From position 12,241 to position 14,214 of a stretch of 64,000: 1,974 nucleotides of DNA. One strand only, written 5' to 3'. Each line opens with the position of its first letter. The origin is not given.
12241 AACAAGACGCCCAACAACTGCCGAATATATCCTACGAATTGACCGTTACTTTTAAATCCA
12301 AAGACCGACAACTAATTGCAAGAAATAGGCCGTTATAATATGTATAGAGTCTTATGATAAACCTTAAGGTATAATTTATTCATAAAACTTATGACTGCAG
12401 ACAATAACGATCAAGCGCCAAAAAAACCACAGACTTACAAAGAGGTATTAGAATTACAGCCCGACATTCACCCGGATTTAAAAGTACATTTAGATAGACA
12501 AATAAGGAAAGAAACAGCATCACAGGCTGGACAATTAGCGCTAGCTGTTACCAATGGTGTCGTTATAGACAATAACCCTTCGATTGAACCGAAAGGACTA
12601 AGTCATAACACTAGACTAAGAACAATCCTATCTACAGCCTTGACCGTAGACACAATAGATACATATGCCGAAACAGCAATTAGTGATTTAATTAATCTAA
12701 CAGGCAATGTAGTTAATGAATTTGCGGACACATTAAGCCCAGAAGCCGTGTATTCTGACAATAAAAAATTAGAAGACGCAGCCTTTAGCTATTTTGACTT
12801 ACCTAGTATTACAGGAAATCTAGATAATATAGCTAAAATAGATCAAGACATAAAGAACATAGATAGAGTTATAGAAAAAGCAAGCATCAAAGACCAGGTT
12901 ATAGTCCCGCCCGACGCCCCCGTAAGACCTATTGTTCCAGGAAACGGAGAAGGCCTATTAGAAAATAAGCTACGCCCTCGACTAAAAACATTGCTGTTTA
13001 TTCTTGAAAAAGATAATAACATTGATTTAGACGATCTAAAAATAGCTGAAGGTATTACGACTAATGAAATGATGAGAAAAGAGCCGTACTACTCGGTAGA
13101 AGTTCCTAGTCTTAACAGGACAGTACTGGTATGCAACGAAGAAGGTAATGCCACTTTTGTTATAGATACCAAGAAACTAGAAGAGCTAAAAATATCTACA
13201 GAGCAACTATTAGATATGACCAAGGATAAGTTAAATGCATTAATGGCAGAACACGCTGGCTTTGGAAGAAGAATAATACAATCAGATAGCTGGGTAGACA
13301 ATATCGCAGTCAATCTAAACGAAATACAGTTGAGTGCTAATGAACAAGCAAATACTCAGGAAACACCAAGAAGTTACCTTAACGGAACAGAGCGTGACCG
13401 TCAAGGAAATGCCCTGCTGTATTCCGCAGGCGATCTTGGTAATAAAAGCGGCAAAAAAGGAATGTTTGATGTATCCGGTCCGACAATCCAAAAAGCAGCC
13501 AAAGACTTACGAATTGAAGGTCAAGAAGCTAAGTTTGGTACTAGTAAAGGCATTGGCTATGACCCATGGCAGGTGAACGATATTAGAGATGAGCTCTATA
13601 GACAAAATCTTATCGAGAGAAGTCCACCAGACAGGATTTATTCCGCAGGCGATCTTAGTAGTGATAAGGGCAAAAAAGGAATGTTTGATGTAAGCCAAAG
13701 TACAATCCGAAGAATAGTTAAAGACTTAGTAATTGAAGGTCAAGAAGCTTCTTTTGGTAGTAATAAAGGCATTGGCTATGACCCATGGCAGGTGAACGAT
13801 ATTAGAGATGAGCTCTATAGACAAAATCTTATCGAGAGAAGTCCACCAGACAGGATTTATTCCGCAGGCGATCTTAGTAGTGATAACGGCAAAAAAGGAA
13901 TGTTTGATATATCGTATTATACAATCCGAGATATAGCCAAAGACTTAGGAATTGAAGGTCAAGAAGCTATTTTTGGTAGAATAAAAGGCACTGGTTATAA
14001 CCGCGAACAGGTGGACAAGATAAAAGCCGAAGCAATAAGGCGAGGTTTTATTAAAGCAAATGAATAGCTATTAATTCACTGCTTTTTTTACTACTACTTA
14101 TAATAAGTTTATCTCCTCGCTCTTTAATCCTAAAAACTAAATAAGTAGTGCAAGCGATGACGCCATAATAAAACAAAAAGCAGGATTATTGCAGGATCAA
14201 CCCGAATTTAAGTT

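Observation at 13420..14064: Three near-identical 73-aa HTH-like repeats at the C-terminus of a 558-aa orphan protein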

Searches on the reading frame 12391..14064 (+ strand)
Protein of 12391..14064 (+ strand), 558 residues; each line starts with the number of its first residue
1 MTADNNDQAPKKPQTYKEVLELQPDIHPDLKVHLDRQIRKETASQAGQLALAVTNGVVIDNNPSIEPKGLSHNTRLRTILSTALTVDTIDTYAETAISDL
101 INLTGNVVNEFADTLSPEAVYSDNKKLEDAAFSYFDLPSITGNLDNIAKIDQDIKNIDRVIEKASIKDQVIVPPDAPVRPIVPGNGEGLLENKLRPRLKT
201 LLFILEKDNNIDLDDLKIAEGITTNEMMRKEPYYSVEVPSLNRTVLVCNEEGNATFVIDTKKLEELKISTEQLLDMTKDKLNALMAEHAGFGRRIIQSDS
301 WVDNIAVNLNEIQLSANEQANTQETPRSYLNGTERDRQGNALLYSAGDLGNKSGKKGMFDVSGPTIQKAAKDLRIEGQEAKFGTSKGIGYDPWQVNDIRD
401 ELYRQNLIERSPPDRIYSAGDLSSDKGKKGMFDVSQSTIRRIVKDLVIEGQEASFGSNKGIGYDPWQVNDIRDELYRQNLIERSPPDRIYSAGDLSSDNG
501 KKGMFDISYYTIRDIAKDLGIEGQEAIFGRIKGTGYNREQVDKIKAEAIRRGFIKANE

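Call 5: search_protein_families(library=pfam, proteins=[window:12391-14064:+], max_evalue=1)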
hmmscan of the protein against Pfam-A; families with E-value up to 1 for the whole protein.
window:12391-14064:+ (558 aa): 4 families
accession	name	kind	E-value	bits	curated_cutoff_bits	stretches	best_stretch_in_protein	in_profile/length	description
PF00449.26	Urease_alpha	-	0.011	16.5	23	0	369-388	31-50/121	Urease alpha-subunit, N-terminal domain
PF13518.12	HTH_28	-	0.056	14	25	0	432-453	22-43/52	Helix-turn-helix domain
PF03496.20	ADPrib_exo_Tox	-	0.1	12.4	23.4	1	144-172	49-76/196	ADP-ribosyltransferase exoenzyme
PF13384.12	HTH_23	-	0.13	12.6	24.6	0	431-453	26-48/50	Homeodomain-like domain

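Call 10: find_homologous_proteins(query=window:12391-14064:+, max_evalue=0.001)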
Query window:12391-14064:+ (558 aa): 30 proteins with E <= 0.001 among 8000 candidates.
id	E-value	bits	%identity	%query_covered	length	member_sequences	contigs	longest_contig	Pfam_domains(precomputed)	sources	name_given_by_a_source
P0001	0.0e+0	1234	100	100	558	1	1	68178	-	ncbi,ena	ncbi:MAG: hypothetical protein WCJ86_01010 [Candidatus Saccharibacteria bacterium]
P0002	0.0e+0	1218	99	100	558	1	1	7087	-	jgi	-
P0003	0.0e+0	1215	99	100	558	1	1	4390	-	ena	-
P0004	0.0e+0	1126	94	86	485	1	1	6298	-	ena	-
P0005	0.0e+0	1020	79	100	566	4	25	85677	-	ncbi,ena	-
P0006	6.0e-267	905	87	86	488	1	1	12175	-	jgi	-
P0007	4.9e-264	895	85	87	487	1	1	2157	-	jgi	-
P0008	8.2e-263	891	45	99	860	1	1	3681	PF10281.15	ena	-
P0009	4.0e-217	741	45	99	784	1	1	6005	PF01418.24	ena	-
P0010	2.0e-207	708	63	96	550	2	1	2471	PF10281.15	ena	-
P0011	5.8e-193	661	62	96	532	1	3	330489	PF10281.15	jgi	-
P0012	3.3e-189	648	58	96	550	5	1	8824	-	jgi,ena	-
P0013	1.5e-178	613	63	82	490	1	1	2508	-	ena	-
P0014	1.3e-165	571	61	82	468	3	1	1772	-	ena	-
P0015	2.7e-152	527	59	79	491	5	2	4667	-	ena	-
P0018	1.9e-51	194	33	83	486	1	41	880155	-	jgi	jgi:hypothetical protein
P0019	2.0e-51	194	31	82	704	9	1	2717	PF19555.5,PF08279.19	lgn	-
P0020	1.5e-47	181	34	67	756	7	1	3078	PF19555.5,PF14053.12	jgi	jgi:hypothetical protein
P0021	1.8e-45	174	41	44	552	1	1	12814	-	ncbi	-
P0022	4.9e-44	169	29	90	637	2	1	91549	PF08279.19,PF13730.13,PF13551.13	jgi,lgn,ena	-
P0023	6.9e-44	169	30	86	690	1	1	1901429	PF08279.19,PF18024.8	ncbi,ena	-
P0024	7.5e-38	149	29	86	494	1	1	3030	PF27303.1,PF14053.12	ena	-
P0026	4.3e-36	143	30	81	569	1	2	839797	PF00392.28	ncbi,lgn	-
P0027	5.6e-35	139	36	42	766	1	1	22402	PF13412.13,PF08279.19,PF13730.13,PF13384.13,PF13542.13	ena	-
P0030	1.9e-10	58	33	29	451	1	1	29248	-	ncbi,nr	ncbi:MAG: hypothetical protein HY981_01695 [Candidatus Magasanikbacteria bacterium]|nr:hypothetical 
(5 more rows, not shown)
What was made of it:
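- Checked: A 558-aa protein that is 99% identical also comes from a separate ENA contig (P0003, call 10).
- A 99%-identical 558-aa protein also comes from a separate ENA contig (P0003, call 10).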

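Call 13: search_protein_families(library=pfam, proteins=[P0008, P0019, P0020, P0022, P0023, P0024, P0026, P0027, P0030, P0018], max_evalue=0.01)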
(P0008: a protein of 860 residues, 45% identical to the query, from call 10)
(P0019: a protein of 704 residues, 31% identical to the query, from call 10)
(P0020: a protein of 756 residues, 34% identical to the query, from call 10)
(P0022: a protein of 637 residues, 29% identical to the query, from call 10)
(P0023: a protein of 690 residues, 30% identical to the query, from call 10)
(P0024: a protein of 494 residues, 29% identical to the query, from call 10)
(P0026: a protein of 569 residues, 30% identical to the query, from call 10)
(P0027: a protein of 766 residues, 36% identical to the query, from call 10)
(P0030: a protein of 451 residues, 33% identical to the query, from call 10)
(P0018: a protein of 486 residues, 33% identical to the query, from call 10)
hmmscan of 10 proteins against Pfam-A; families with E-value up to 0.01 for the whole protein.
P0008 (860 aa): 4 families
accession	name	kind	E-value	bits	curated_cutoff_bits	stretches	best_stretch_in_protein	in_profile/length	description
PF10281.14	Ish1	-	8.6e-06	26.4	26.6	0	537-559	1-23/37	Putative nuclear envelope organisation protein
PF01418.23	HTH_6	-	0.00039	20.8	28.3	0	729-746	45-62/77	Helix-turn-helix domain, rpiR family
PF13276.12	HTH_21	-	0.0036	17.9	28.1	0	503-525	33-55/60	HTH-like domain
PF16221.11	HTH_47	-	0.0046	16.9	27.1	0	529-556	50-77/78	winged helix-turn-helix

P0019 (704 aa): 5 families
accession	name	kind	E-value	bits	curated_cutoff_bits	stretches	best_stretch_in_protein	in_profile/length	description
PF19555.4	DUF6078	-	3.3e-08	34.4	27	0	314-353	92-130/145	Family of unknown function (DUF6078)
PF08279.18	HTH_11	-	7.4e-08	32.6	25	0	579-601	22-43/55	HTH domain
PF00126.33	HTH_1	-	0.0028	18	26.6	0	573-601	14-42/60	Bacterial regulatory helix-turn-helix protein, lysR family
PF14605.12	Nup35_RRM_2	-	0.0037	17.6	27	0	472-493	4-25/53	Nup53/35/40-type RNA recognition motif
PF01978.25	TrmB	-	0.0046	17.2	25.6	0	628-667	9-48/68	Sugar-specific transcriptional regulator TrmB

P0020 (756 aa): 5 families
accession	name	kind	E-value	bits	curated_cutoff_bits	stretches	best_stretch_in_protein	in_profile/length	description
PF14053.11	DUF4248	-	1.6e-10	41.3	27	0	714-753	30-65/68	Domain of unknown function (DUF4248)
PF19555.4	DUF6078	-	4.6e-08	33.9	27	0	379-410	101-132/145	Family of unknown function (DUF6078)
PF08279.18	HTH_11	-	0.0024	18.1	25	0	627-655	15-42/55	HTH domain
PF00392.27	GntR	-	0.0026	17.8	27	0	483-511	19-48/64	Bacterial regulatory proteins, gntR family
PF13412.12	HTH_24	-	0.0044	17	21.9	0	277-302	16-41/48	Winged helix-turn-helix DNA-binding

P0022 (637 aa): 10 families
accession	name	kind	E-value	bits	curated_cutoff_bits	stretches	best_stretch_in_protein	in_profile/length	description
PF08279.18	HTH_11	-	1.9e-09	37.7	25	0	361-390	12-41/55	HTH domain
PF13730.12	HTH_36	-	2.7e-06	27.5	25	0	438-462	25-49/55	Helix-turn-helix domain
PF13551.12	HTH_29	-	3e-06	27.7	28.1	0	357-390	5-38/64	Winged helix-turn helix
PF01325.25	Fe_dep_repress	-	6.4e-05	23.5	26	0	359-390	18-48/60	Iron dependent repressor, N-terminal DNA binding domain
PF12728.13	HTH_17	-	6.7e-05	23.5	27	0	364-386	1-23/51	Helix-turn-helix domain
PF00392.27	GntR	-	0.00043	20.3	27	0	370-389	30-49/64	Bacterial regulatory proteins, gntR family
PF01978.25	TrmB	-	0.0012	19.1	25.6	0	440-464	24-48/68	Sugar-specific transcriptional regulator TrmB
PF25213.1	HVO_A0261_N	-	0.0044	17.3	35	0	350-389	10-49/86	HVO_A0261 N-terminal domain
PF13412.12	HTH_24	-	0.0045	17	21.9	0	361-388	14-41/48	Winged helix-turn-helix DNA-binding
PF13518.12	HTH_28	-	0.0076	16.8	25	0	353-388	2-36/52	Helix-turn-helix domain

P0023 (690 aa): 6 families
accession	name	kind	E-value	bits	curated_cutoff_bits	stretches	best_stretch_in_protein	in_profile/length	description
PF18024.7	HTH_50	-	3.2e-06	27.2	27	0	637-655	28-46/50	Helix-turn-helix domain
PF08279.18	HTH_11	-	1.5e-05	25.2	25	0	631-658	14-41/55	HTH domain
PF12802.13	MarR_2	-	0.00045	20.8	27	0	623-657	13-45/61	MarR family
PF00392.27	GntR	-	0.00072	19.6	27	0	627-657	18-49/64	Bacterial regulatory proteins, gntR family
PF18552.7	PheRS_DBD1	-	0.0023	18.1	26.2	0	419-444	17-42/59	PheRS DNA binding domain 1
PF24084.1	DUF7369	-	0.0023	18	27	1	176-208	2-35/61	Domain of unknown function (DUF7369)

P0024 (494 aa): 6 families
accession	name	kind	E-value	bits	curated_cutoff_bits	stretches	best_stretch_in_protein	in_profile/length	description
PF13412.12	HTH_24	-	6.2e-05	22.9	21.9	0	442-460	27-45/48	Winged helix-turn-helix DNA-binding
PF14053.11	DUF4248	-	0.00023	21.6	27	0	330-348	49-67/68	Domain of unknown function (DUF4248)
PF08279.18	HTH_11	-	0.00092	19.5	25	0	433-460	16-43/55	HTH domain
PF12802.13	MarR_2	-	0.003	18.1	27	0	284-316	17-48/61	MarR family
PF01978.25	TrmB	-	0.0042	17.4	25.6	0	434-460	24-50/68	Sugar-specific transcriptional regulator TrmB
PF22168.2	DIP2311-like_C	-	0.0091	16.7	27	0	443-475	30-62/63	Transcriptional regulator DIP2311-like, C-terminal domain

P0026 (569 aa): 2 families
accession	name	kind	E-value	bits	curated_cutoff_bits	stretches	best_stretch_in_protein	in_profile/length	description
PF00392.27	GntR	-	9e-06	25.7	27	1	419-448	20-50/64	Bacterial regulatory proteins, gntR family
PF08279.18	HTH_11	-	4.1e-05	23.8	25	0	423-461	16-53/55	HTH domain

P0027 (766 aa): 18 families
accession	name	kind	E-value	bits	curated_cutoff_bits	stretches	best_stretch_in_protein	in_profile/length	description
PF08279.18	HTH_11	-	5.1e-11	42.7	25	1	634-660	15-41/55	HTH domain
PF13542.12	HTH_Tnp_ISL3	-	3.1e-08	33.4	27.4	0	566-588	28-50/51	Helix-turn-helix domain of transposase family ISL3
PF13384.12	HTH_23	-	2.7e-07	30.6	24.6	0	566-585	19-41/50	Homeodomain-like domain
PF13412.12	HTH_24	-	5.3e-06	26.4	21.9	0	633-658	16-41/48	Winged helix-turn-helix DNA-binding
PF13730.12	HTH_36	-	8.6e-06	25.9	25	0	634-658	25-49/55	Helix-turn-helix domain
PF07453.19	NUMOD1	-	2.7e-05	24.7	22.8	0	634-655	16-37/37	NUMOD1 domain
PF04967.18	HTH_10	-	3.5e-05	24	23.1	0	709-729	26-46/53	HTH DNA binding domain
PF05043.19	Mga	-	9.7e-05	23.3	21.1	0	634-663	30-59/87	Mga helix-turn-helix domain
PF08281.18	Sigma70_r4_2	-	0.00013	21.9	25.7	0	566-585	28-47/54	Sigma-70, region 4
PF05225.22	HTH_psq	-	0.00046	20.3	20.4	0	285-308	18-41/45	helix-turn-helix, Psq domain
PF04760.21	IF2_N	-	0.00055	20.1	25.3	0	564-591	3-30/53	Translation initiation factor IF-2, N-terminal region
PF12802.13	MarR_2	-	0.00098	19.7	27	0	701-730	14-44/61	MarR family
PF13936.12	HTH_38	-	0.0012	19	27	0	566-583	22-39/44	Helix-turn-helix domain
PF13404.12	HTH_AsnC-type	-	0.0012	19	27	0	567-588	20-41/42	AsnC-type helix-turn-helix domain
PF01418.23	HTH_6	-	0.0015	18.9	28.3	0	632-660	32-60/77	Helix-turn-helix domain, rpiR family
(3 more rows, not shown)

P0030 (451 aa): 2 families
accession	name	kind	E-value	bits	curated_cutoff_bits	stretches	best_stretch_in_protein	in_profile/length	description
PF12085.13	DUF3562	-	0.00014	21.9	26.3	0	401-430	3-32/60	Protein of unknown function (DUF3562)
PF10241.14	KxDL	-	0.0026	18.5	27.2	0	381-421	46-86/86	Uncharacterized conserved protein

P0018 (486 aa): 2 families
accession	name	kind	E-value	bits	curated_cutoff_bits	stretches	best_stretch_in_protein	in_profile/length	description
PF19555.4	DUF6078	-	0.00023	22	27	0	297-350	82-134/145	Family of unknown function (DUF6078)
PF25138.1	Phage_H_T_join_3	-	0.0033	17.9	27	0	71-123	17-70/125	Phage head-tail joining protein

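Call 14: search_protein_families(library=phrogs, proteins=[window:12391-14064:+, P0023, P0020], max_evalue=0.01)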
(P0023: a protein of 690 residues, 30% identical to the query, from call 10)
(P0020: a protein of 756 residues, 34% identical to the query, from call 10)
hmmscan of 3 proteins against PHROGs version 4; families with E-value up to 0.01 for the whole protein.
window:12391-14064:+ (558 aa): 2 families
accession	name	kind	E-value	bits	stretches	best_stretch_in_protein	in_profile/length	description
phrog_32138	-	DNA, RNA and nucleotide metabolism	0.00024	22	0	432-449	28-45/54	DNA binding protein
phrog_3543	-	unknown function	0.0071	17.4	0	510-547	79-117/125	-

P0023 (690 aa): 1 family
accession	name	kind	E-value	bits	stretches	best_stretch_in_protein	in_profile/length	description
phrog_5592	-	unknown function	0.0068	17.6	0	171-208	23-59/86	-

P0020 (756 aa): 1 family
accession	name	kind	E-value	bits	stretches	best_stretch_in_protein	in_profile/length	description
phrog_87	-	other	0.0007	20.4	0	486-529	139-182/227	metallo-protease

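Call 15: find_encoding_contigs(protein=P0005, flank=6000, max_places=3)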
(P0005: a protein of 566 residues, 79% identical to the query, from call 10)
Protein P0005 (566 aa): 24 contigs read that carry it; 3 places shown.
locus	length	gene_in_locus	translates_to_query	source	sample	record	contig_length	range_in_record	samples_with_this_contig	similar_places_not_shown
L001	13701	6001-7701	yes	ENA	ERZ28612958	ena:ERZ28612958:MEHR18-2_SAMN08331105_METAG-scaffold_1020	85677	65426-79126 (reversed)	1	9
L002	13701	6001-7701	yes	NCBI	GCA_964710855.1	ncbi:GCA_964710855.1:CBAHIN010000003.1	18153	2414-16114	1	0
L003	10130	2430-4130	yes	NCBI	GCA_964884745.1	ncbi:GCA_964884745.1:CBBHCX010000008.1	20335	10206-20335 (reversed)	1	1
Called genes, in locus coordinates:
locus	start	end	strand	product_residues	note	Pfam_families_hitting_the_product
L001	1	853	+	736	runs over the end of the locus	PF00580:UvrD-helicase, PF13245:AAA_19, PF13604:AAA_30 (faint), PF01443:Viral_helicase1 (faint), PF13361:UvrD_C, PF13538:UvrD_C_2, PF21196:PcrA_UvrD_tudor (weak)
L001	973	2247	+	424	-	PF03990:DUF348, PF07501:G5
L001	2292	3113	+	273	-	PF00398:RrnaAD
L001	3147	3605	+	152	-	PF01047:MarR (weak), PF12802:MarR_2 (weak), PF13601:HTH_34 (weak)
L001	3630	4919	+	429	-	PF00083:Sugar_tr, PF07690:MFS_1, PF12832:MFS_1_like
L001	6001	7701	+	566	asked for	-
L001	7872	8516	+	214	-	-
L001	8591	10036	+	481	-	PF00133:tRNA-synt_1, PF01921:tRNA-synt_1f (faint), PF09334:tRNA-synt_1g, PF00133:tRNA-synt_1, PF01406:tRNA-synt_1e (weak), PF08264:Anticodon_1 (weak)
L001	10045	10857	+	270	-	PF01026:TatD_DNase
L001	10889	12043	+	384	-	PF00266:Aminotran_5, PF00155:Aminotran_1_2 (weak)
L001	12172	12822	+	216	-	-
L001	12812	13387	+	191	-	-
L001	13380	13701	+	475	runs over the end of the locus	PF00006:ATP-synt_ab, PF00306:ATP-synt_ab_C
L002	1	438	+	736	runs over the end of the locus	PF00580:UvrD-helicase, PF13245:AAA_19, PF13604:AAA_30 (faint), PF01443:Viral_helicase1 (faint), PF13361:UvrD_C, PF13538:UvrD_C_2, PF21196:PcrA_UvrD_tudor (weak)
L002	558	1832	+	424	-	PF03990:DUF348, PF07501:G5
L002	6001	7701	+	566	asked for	-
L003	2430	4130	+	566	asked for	-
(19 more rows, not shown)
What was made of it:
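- Flanking genes are housekeeping and syntenic (MFS transporter, MetRS, TatD; call 15).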

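Call 16: find_encoding_contigs(protein=P0011, flank=6000, max_places=2)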
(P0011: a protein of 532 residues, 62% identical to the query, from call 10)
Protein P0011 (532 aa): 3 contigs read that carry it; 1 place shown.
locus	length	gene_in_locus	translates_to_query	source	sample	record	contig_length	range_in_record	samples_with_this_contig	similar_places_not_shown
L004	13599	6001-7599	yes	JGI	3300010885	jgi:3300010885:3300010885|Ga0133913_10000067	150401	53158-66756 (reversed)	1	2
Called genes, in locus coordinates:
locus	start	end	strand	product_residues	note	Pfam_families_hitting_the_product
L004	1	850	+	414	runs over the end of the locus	PF13506:Glyco_transf_21 (faint), PF13641:Glyco_tranf_2_3, PF00535:Glycos_transf_2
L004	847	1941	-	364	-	PF13426:PAS_9 (faint), PF00512:HisKA, PF13581:HATPase_c_2 (faint), PF02518:HATPase_c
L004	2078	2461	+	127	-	-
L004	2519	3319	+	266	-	-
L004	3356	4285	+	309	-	PF03405:FA_desaturase_2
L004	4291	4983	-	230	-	PF01863:YgjP-like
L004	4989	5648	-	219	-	PF01583:APS_kinase (faint), PF08433:KTI12, PF13671:AAA_33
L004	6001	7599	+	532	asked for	PF10281:Ish1 (faint)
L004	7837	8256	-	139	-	-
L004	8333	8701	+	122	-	-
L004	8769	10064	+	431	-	PF00709:Adenylsucc_synt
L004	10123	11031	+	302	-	-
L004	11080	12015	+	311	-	-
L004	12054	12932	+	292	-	PF00892:EamA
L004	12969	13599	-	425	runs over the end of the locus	PF08245:Mur_ligase_M, PF02875:Mur_ligase_C, PF27239:FOL3_C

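Call 17: find_encoding_contigs(protein=P0018, flank=6000, max_places=2)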
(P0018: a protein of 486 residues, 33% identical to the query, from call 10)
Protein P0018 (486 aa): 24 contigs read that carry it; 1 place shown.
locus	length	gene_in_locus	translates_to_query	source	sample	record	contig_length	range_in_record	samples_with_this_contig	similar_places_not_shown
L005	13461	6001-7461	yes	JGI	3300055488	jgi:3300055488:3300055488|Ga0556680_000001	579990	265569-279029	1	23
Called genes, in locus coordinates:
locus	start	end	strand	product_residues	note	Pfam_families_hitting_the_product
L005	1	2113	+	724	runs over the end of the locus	PF00753:Lactamase_B, PF12706:Lactamase_B_2 (weak), PF22505:RNase_J_b_CASP, PF07521:RMMBL, PF17770:RNase_J_C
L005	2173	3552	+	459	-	PF08450:SGL (faint), PF02393:US22 (faint), PF25021:TEN_NHL (weak), PF01436:NHL (weak), PF25021:TEN_NHL (weak), PF01436:NHL (weak), PF25021:TEN_NHL (weak), PF01436:NHL, +3 more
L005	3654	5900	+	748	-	PF13491:FtsK_4TM, PF17854:FtsK_alpha, PF01580:FtsK_SpoIIIE, PF12846:AAA_10 (faint), PF09397:FtsK_gamma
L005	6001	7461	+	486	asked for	-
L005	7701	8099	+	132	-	-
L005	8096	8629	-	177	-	PF10881:DUF2726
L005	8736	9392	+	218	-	PF20582:UPF0758_N, PF04002:RadC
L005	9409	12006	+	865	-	PF13588:HSDR_N_2 (weak), PF00270:DEAD, PF04851:ResIII, PF18766:SWI2_SNF2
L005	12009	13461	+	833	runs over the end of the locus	PF02384:N6_Mtase, PF01170:UPF0020, PF07669:Eco57I, PF01420:Methylase_S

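Call 18: find_encoding_contigs(protein=P0023, flank=6000, max_places=2)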
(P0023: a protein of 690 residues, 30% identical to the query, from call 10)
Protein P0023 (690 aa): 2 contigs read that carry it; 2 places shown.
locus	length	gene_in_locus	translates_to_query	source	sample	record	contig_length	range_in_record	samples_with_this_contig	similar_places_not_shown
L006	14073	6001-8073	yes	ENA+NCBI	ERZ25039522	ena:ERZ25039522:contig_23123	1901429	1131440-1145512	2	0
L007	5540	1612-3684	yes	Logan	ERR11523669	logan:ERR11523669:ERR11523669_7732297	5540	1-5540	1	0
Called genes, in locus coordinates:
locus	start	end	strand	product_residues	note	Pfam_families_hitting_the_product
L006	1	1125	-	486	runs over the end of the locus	-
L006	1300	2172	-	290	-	PF13814:Replic_Relax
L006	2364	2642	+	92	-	-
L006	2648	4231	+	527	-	PF00239:Resolvase, PF07508:Recombinase, PF13408:Zn_ribbon_recom (faint)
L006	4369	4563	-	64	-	-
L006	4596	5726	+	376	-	PF00291:PALP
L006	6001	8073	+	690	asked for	PF08279:HTH_11 (faint), PF18024:HTH_50 (faint)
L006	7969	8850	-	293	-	PF01145:Band_7, PF13421:Band_7_1 (weak)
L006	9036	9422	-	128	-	-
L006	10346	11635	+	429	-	-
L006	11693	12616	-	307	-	-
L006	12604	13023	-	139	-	-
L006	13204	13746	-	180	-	PF01725:Ham1p_like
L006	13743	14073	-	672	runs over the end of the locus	PF22745:Nlig-Ia, PF01653:DNA_ligase_aden, PF03120:OB_DNA_ligase, PF03119:DNA_ligase_ZBD, PF14520:HHH_5 (faint), PF12826:HHH_2, PF00533:BRCT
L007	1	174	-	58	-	?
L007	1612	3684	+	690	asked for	PF08279:HTH_11 (faint), PF18024:HTH_50 (faint)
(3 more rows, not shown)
